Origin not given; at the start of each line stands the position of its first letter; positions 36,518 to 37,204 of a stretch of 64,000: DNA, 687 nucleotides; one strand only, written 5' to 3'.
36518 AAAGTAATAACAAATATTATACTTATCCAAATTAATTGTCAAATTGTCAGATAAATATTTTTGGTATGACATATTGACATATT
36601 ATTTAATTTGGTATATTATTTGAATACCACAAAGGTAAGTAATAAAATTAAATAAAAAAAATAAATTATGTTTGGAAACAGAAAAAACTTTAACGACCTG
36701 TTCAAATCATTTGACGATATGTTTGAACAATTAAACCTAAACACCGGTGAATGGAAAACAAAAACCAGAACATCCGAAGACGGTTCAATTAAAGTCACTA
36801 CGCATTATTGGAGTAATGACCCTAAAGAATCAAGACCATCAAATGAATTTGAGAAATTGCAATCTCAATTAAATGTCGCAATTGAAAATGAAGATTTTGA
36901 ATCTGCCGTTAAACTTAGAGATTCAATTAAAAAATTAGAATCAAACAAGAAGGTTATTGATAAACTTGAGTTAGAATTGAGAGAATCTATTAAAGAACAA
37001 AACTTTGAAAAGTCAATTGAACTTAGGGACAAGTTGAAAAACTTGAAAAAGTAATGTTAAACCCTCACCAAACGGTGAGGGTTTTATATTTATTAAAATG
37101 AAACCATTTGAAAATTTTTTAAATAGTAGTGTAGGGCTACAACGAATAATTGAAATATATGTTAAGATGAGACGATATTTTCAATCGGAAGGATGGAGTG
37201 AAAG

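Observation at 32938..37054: Phage-borne Clp unfoldase with IGF loop, tandem-UVR adaptor candidate, and two metallopeptidases: a self-contained proteolysis module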

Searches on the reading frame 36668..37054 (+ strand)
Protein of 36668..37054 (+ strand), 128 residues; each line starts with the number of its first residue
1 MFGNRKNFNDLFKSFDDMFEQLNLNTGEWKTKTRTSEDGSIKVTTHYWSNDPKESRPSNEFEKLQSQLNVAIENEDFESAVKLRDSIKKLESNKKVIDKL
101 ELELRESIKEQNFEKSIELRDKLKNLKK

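Call 3: search_protein_families(library=pfam, proteins=[window:36668-37054:+], max_evalue=0.1)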
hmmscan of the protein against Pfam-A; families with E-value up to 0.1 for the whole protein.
window:36668-37054:+ (128 aa): 6 families
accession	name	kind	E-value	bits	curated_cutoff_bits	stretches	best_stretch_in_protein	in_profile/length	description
PF02151.25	UVR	-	4.8e-14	52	21.5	2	62-91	5-34/36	UvrB/uvrC motif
PF17448.7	YqaH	-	5e-05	24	31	1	51-93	11-54/88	Uncharacterized YqaH-like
PF10516.15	SHNi-TPR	-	0.0034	17.3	21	0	111-125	22-36/38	SHNi-TPR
PF20663.3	COG4_N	-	0.049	14.1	27.3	0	64-93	65-94/107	Conserved oligomeric Golgi complex subunit 4, N-terminal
PF25588.1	DUF7934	-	0.078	12.7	30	0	58-126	178-246/333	Family of unknown function (DUF7934)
PF11712.13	Vma12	-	0.087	13.2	25.5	0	44-94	6-56/137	Endoplasmic reticulum-based factor for assembly of V-ATPase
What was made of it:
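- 36668..37054 (+): Tandem-UVR protein (128 aa): an N-terminal helix and beta-hairpin, then two UVR helical hairpins that share a long central helix. Pfam UVR x2, E 4.8e-14 (call 3).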

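Call 4: search_protein_families(library=phrogs, proteins=[window:36668-37054:+], max_evalue=0.01)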
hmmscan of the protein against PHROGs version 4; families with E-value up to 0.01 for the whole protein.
window:36668-37054:+ (128 aa): 0 families

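Call 12: find_related_loci(query=window:36668-37054:+, collection=viral_contigs, flank=6000)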
Query window:36668-37054:+ (128 aa) in viral_contigs; peptide patterns used: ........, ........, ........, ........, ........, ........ (x = any residue, [..] = any of these).
138 stretches matched a pattern; 83 encode a relative of the query (tblastn E <= 1e-3); the best 80 are kept; 80 distinct loci.
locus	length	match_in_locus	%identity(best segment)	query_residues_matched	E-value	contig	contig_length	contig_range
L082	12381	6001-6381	70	1-127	7e-56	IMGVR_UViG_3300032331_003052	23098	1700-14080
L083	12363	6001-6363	70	1-121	5e-53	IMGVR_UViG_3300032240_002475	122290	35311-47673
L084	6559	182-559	63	1-128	3e-50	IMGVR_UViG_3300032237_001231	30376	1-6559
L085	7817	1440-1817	61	1-127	3e-49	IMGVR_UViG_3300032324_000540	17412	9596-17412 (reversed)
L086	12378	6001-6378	62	1-128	1e-48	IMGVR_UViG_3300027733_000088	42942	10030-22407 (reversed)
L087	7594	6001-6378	62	1-128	1e-48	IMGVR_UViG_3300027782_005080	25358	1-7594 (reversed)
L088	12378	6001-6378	62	1-128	7e-48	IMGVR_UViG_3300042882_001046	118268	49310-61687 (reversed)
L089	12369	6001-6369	62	1-127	6e-48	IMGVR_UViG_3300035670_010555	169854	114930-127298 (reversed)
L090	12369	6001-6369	62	1-127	6e-48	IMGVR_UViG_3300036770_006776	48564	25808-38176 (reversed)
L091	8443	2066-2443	62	1-128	7e-48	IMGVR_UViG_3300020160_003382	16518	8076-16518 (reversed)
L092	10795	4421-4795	61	1-128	7e-48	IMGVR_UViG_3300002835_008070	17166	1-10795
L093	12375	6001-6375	61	1-128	7e-48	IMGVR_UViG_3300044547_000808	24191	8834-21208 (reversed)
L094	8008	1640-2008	62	1-127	6e-48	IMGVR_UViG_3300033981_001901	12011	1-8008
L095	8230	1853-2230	62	1-128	6e-48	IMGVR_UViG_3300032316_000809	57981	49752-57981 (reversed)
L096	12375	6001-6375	61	1-128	7e-48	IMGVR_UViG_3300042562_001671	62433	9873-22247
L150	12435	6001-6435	42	2-127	1e-23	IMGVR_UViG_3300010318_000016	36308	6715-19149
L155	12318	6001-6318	48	27-127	2e-21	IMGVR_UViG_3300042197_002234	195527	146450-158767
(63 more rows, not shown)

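Call 19: find_homologous_proteins(query=window:36668-37054:+, max_evalue=0.001)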
Query window:36668-37054:+ (128 aa): 325 proteins with E <= 0.001 among 341 candidates; the best 120 are listed.
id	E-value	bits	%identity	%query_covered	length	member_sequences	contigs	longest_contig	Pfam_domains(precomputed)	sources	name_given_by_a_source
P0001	9.1e-67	240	91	100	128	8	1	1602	PF02151.26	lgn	-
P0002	1.1e-48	182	70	99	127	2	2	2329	PF02151.26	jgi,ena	jgi:protein-arginine kinase activator protein McsA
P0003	2.0e-48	181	73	99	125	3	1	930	PF02151.26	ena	-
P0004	8.7e-48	179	69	100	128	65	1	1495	PF02151.26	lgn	-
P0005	3.6e-47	177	67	99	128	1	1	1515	PF02151.26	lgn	-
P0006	6.2e-47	176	66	100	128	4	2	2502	PF02151.26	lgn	-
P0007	1.0e-46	175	72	99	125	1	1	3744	PF02151.26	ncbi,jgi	jgi:protein-arginine kinase activator protein McsA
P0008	1.8e-46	175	68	100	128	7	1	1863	PF02151.26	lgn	-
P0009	2.9e-46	174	66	100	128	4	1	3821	PF02151.26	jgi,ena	-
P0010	2.2e-45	171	66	100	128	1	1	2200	PF02151.26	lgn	-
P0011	5.1e-45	170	65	99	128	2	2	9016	PF02151.26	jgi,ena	jgi:excinuclease UvrABC helicase subunit UvrB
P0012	5.6e-45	170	66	100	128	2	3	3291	PF02151.26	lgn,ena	-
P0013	4.0e-44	167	65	99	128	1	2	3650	PF02151.26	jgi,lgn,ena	jgi:protein-arginine kinase activator protein McsA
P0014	7.5e-44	166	65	99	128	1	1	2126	PF02151.26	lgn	-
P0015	7.5e-44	166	68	99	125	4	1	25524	PF02151.26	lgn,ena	-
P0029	2.6e-42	161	65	100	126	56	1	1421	PF02151.26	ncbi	-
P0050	6.2e-41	157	63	99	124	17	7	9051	PF02151.26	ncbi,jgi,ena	jgi:excinuclease UvrABC helicase subunit UvrB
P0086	1.6e-39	152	61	99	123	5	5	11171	PF02151.26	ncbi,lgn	-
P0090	2.9e-39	151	59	100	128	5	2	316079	PF02151.26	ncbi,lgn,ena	-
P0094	4.0e-39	151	57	100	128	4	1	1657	PF02151.26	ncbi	-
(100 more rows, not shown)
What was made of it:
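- Closest known: UVR-domain partners of ClpC: plant CLPF, EXE1/2 and UVR2-4. Different: The automatic 'McsA' and 'UvrB' names in JGI records (call 19) are motif-level mislabels.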

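Call 20: list_cluster_members(proteins=[P0090, P0094, P0029, P0007, P0050, P0086])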
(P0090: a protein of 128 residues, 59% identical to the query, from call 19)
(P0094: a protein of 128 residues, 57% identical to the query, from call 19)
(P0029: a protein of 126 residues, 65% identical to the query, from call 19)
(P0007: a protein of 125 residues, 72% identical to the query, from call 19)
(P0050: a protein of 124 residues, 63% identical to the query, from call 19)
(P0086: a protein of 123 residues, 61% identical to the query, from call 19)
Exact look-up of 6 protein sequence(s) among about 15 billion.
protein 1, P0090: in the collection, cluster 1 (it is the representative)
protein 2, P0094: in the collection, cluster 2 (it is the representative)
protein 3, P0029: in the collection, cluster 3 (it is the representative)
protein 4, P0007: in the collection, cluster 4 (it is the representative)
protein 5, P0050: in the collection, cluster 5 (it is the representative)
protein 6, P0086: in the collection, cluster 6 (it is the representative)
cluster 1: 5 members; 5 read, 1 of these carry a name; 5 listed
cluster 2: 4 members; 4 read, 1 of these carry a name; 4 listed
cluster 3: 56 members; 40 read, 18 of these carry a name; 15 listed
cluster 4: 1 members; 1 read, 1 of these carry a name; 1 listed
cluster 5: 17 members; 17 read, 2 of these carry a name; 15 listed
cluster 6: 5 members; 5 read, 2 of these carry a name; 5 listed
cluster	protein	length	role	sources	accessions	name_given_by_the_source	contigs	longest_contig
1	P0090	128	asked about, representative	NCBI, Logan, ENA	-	-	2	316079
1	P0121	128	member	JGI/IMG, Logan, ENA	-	protein-arginine kinase activator protein McsA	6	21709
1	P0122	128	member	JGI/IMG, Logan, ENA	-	-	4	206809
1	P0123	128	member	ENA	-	-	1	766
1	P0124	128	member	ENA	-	-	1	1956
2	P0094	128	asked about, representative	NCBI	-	-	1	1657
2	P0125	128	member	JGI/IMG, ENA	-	excinuclease UvrABC helicase subunit UvrB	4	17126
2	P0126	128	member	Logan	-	-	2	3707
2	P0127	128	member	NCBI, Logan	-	-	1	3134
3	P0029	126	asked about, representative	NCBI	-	-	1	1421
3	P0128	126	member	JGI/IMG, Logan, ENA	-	protein-arginine kinase activator protein McsA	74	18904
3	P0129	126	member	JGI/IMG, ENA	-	protein-arginine kinase activator protein McsA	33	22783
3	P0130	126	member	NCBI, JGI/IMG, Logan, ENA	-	protein-arginine kinase activator protein McsA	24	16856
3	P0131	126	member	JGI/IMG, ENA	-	protein-arginine kinase activator protein McsA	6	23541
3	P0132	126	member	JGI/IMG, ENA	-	protein-arginine kinase activator protein McsA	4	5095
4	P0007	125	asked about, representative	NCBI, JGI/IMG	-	protein-arginine kinase activator protein McsA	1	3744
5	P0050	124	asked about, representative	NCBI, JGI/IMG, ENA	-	excinuclease UvrABC helicase subunit UvrB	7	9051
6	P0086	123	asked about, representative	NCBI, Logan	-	-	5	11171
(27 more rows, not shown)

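Call 24: search_solved_structures(query=window:36668-37054:+, show_alignments=3, max_evalue=1)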
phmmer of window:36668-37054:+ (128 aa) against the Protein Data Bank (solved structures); distinct sequences matched with E-value up to 1: 15.
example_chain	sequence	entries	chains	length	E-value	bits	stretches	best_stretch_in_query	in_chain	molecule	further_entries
2nmv_B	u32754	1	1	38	0.0026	20.9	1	93-127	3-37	UvrABC system protein B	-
2d7d_B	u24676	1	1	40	0.0031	20.7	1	93-127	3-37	40-mer from UvrABC system protein B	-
2d7d_A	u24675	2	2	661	0.01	19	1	79-127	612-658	UvrABC system protein B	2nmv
3v4r_A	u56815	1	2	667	0.011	18.9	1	79-127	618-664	UvrABC system protein B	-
6emw_D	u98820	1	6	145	0.022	17.9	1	39-93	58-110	ATP-dependent Clp protease ATP-binding subunit ClpC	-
6emw_C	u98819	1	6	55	0.072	16.2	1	58-93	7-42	Class III stress response-related ATPase, AAA+ superfamily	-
5wd8_A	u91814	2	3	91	0.24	14.5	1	58-122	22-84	Lem22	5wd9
8wtb_B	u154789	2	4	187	0.33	14.1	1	60-100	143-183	Protein-arginine kinase activator protein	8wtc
3uwx_B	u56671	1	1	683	0.53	13.4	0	87-127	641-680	UvrABC system protein B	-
6em8_A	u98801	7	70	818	0.57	13.3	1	40-93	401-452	ATP-dependent Clp protease ATP-binding subunit ClpC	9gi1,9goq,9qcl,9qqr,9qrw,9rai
6em9_A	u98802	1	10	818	0.58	13.3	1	40-93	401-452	ATP-dependent Clp protease ATP-binding subunit ClpC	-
9vlh_A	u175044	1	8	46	0.63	13.2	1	88-124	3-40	Degradation enzyme regulation protein DegQ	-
8iah_5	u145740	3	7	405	0.79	12.9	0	33-126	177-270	Dematin actin binding protein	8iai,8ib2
4r5c_A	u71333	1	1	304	0.88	12.7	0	37-98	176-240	Leucine rich repeat protein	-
4pq8_A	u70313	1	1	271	0.98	12.6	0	21-77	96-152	DESIGNED PROTEIN OR465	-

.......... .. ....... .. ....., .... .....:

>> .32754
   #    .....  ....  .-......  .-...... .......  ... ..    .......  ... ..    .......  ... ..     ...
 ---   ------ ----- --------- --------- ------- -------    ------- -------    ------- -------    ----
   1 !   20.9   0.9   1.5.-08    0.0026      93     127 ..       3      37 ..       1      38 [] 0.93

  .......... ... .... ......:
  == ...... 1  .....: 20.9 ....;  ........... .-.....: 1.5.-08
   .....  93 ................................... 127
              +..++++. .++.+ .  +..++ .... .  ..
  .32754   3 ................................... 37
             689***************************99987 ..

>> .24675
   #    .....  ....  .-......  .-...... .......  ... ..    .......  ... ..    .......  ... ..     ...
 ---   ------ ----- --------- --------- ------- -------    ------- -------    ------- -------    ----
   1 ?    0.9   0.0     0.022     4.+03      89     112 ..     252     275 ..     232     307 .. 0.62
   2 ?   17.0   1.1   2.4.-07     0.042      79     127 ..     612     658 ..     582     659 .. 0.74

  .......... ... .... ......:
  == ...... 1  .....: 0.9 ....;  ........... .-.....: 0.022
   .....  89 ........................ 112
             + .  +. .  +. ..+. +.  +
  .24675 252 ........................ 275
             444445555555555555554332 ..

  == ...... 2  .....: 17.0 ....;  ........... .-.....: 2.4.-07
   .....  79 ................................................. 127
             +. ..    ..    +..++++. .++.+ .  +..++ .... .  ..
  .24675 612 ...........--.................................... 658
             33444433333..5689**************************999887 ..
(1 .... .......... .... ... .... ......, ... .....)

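Call 38: find_related_loci(query=L150:6446-8302:+, collection=viral_contigs, flank=5000)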
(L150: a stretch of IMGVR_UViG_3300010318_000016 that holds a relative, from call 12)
Query L150:6446-8302:+ (618 aa) in viral_contigs; peptide patterns used: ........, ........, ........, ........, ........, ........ (x = any residue, [..] = any of these).
355 stretches matched a pattern; 285 encode a relative of the query (tblastn E <= 1e-3); the best 80 are kept; 80 distinct loci.
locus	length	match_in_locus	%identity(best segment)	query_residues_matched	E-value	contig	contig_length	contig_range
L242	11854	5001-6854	100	1-618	0e+0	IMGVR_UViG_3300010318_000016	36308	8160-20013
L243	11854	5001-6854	100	1-618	0e+0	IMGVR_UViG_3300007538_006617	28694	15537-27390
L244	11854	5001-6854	100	1-618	0e+0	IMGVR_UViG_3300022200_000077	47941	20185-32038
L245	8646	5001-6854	88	1-618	0e+0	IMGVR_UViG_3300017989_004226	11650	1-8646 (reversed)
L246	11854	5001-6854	86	1-618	0e+0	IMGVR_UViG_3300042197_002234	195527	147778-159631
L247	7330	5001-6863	87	1-618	0e+0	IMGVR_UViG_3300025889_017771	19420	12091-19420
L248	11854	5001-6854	86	1-618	0e+0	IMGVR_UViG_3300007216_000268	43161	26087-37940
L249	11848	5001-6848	82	1-618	0e+0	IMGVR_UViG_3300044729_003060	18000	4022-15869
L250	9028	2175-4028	82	1-618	0e+0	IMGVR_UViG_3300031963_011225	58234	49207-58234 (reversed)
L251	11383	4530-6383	82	1-618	0e+0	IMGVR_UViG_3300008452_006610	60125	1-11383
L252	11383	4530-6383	82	1-618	0e+0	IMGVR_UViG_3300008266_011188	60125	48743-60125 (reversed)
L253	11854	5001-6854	82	1-618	0e+0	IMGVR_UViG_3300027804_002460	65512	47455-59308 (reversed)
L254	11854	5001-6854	83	1-618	0e+0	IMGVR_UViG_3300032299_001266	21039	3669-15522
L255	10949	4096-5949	82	1-618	0e+0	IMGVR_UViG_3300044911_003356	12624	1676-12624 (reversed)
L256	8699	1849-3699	82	1-618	0e+0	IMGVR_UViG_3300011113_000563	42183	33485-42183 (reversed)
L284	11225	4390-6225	80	8-618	0e+0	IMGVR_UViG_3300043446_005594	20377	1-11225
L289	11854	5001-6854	79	1-617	0e+0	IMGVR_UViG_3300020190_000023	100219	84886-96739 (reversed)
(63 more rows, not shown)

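Call 42: predict_structure(alignment_id=A2)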
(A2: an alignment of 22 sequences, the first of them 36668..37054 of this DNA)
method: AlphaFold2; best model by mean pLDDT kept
length: 128 residues; sequences in the alignment: 22
mean_pLDDT: 68.8   pTM: 0.34
mean pLDDT of the five models: 68.8, 66.0, 61.9, 59.6, 57.0
residues with pLDDT >= 90: 0; 70-90: 75; 50-70: 47; < 50: 6
segments of 3 or more residues with pLDDT < 50: 1-3
pLDDT, mean of each block of 10 residues (from residue 1): 52 63 61 75 70 53 75 77 79 76 72 72 70
secondary structure, 60 per line:
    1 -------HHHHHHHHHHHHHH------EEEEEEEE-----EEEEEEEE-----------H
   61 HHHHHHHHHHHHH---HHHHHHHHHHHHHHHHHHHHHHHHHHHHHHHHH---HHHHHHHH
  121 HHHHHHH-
elements in order: H8-21 E28-35 E41-48 H60-73 H77-109 H113-127
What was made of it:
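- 36668..37054 (+): AlphaFold2 model with pLDDT 69 (call 42).
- Tried and rejected: The model itself has weak helix packing (pTM 0.34, call 42).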

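Call 43: search_solved_structures(query=A2, show_alignments=5, max_evalue=10)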
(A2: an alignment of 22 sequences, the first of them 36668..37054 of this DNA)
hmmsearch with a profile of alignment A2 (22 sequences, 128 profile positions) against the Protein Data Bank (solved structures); distinct sequences matched with E-value up to 10: 35.
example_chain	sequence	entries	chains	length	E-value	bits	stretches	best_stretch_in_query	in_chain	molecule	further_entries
8wtb_B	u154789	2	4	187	6.3e-05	26.3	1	58-101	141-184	Protein-arginine kinase activator protein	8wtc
2nmv_B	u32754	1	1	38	0.00019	24.8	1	93-127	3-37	UvrABC system protein B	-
2d7d_B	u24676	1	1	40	0.00023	24.5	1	93-127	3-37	40-mer from UvrABC system protein B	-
6emw_C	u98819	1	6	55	0.0099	19.2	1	56-97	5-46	Class III stress response-related ATPase, AAA+ superfamily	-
7awy_A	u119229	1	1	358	0.011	19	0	19-45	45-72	Scone-R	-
1e52_A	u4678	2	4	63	0.023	18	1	93-127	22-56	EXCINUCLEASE ABC SUBUNIT | UVRB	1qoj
6emw_D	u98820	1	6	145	0.026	17.9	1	43-99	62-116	ATP-dependent Clp protease ATP-binding subunit ClpC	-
2d7d_A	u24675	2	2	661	0.047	17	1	79-127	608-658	UvrABC system protein B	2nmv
3v4r_A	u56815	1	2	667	0.048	17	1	79-127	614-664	UvrABC system protein B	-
6em8_A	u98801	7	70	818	0.11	15.9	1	44-98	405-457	ATP-dependent Clp protease ATP-binding subunit ClpC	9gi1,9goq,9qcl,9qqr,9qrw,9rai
6em9_A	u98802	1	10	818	0.12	15.7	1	44-98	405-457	ATP-dependent Clp protease ATP-binding subunit ClpC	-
8a8u_A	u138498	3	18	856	0.15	15.4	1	58-96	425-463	ATP-dependent Clp protease ATP-binding subunit ClpC1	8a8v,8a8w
9gy7_E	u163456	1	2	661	0.16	15.3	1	91-128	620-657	UvrABC system protein B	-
6lsy_A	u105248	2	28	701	0.2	15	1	57-99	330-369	ATP-dependent Clp protease, ATP-binding subunit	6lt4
9if4_A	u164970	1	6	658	0.23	14.8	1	58-96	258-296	ATP-dependent Clp protease ATP-binding subunit ClpC1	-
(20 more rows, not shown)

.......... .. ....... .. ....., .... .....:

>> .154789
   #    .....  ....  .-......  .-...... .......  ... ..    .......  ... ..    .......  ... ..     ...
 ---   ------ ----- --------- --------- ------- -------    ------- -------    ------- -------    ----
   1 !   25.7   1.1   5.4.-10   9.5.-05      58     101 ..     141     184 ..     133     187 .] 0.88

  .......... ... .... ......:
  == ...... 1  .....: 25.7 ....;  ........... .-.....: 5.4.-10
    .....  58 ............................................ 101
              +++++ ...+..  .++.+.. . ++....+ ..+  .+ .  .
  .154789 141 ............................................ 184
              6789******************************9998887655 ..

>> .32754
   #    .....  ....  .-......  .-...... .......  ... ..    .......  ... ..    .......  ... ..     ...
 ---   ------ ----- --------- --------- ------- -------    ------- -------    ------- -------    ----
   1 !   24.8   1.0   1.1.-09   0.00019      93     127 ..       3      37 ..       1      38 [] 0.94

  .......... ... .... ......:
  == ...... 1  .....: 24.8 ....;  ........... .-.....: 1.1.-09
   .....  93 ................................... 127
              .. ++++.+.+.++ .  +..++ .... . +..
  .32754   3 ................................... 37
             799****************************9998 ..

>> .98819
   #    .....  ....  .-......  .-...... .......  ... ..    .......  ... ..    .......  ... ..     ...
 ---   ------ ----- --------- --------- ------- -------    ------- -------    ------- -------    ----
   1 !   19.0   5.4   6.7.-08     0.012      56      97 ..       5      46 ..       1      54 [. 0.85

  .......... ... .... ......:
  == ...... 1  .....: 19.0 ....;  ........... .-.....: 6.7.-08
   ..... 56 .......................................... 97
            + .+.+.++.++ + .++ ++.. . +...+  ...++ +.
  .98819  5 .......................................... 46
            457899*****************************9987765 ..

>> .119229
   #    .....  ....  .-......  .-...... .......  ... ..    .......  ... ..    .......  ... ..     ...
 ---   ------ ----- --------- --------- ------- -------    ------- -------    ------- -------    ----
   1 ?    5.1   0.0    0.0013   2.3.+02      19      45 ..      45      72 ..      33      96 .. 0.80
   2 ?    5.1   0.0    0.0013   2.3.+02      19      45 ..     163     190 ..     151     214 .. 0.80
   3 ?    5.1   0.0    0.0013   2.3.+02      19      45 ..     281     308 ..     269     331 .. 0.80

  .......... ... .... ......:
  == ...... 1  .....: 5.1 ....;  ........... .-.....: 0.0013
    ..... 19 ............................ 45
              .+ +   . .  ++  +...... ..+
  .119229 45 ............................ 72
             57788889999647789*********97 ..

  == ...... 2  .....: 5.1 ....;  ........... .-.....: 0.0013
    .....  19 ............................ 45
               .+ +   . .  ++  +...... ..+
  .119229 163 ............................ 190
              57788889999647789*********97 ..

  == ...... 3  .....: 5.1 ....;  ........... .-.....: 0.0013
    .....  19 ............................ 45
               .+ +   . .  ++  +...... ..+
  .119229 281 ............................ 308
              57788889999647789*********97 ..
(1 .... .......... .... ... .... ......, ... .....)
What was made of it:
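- Closest known: UVR-domain partners of ClpC: plant CLPF, EXE1/2 and UVR2-4. Same: The phage profile's best solved match is the McsA UVR (E 6e-5, call 43).
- UVR motif similarity: the family profile matches the McsA UVR (6e-5), the UvrB C-terminus (2e-4) and the ClpC M-domain (0.01): call 43. The second motif matches the UvrB C-terminal domain best (E 2e-4 to 2.6e-3, calls 24, 43). The matches are to the generic UVR motif and are weak (calls 24, 43).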

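Call 46: fold_search(model_id=the predicted structure, library=pdb)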
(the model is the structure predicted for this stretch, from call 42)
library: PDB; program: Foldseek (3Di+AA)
matches with E <= 10: 726; with E <= 0.001: 0
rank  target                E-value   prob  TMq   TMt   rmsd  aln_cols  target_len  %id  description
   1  9dxd_A                9.6e-02  0.44  0.24  0.08  14.6       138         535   13  attLmm bound serine integrase and RDF complex in the pre-rotation state (released 2026-01-21)
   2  7tbq_A                1.2e-01  0.75  0.36  0.13  18.7       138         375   16  LOV2-DARPIN fusion : D7 (released 2023-07-05)
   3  9dxf_A                1.5e-01  0.38  0.24  0.08  14.8       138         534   12  attLmm bound serine integrase and RDF complex in the post-rotation state (released 2026-01-21)
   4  7tbn_B                2.0e-01  0.60  0.36  0.13  19.2       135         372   16  LOV2-DARPIN fusion : D11 (released 2023-07-05)
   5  7nvs_W                3.0e-01  0.21  0.17  0.13  16.5       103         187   12  RNA polymerase II core pre-initiation complex with closed promoter DNA in proximal position (released 2021-05-05)
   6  7tbo_A                3.2e-01  0.51  0.36  0.14  19.0       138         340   14  LOV2-DARPIN fusion : D12 (released 2023-07-05)
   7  2wbl_B                3.6e-01  0.28  0.19  0.09  19.4        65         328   17  Three-dimensional structure of a binary ROP-PRONE complex (released 2009-04-14)
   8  5gpy_A                3.8e-01  0.16  0.17  0.14  16.6       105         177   12  Crystal structure of the human TFIIE complex (released 2016-11-02)
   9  6eu2_O                4.9e-01  0.10  0.17  0.06  17.3       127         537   12  Apo RNA Polymerase III - open conformation (oPOL3) (released 2018-01-17)
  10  9h84_A                6.3e-01  0.54  0.20  0.05   6.5        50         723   10  BAM-hinge (LVPR) (released 2025-10-22)
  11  9ewh_A                6.3e-01  0.33  0.15  0.16   2.6        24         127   21  SARS-CoV-2 Nucleocapsid N-terminal domain (NTD) mutant Y109A (released 2024-11-20)
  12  8cli_A                6.7e-01  0.18  0.20  0.06  12.3        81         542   12  TFIIIC TauB-DNA monomer (released 2023-06-21)
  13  6vyo_A                7.2e-01  0.44  0.16  0.17   2.1        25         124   16  Crystal structure of RNA binding domain of nucleocapsid phosphoprotein from SARS coronavirus 2 (released 2020-03-11)
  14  9f5l_D                7.2e-01  0.35  0.16  0.17   2.3        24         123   21  SARS-CoV-2 Nucleocapsid N-terminal domain (NTD) mutant A119S (released 2024-11-20)
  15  9f5l_A                7.2e-01  0.35  0.16  0.16   2.3        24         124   21  SARS-CoV-2 Nucleocapsid N-terminal domain (NTD) mutant A119S (released 2024-11-20)
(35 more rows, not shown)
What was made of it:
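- The UVR model has low confidence for helix packing (pTM 0.34, call 42), and its fold search found nothing (call 46).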
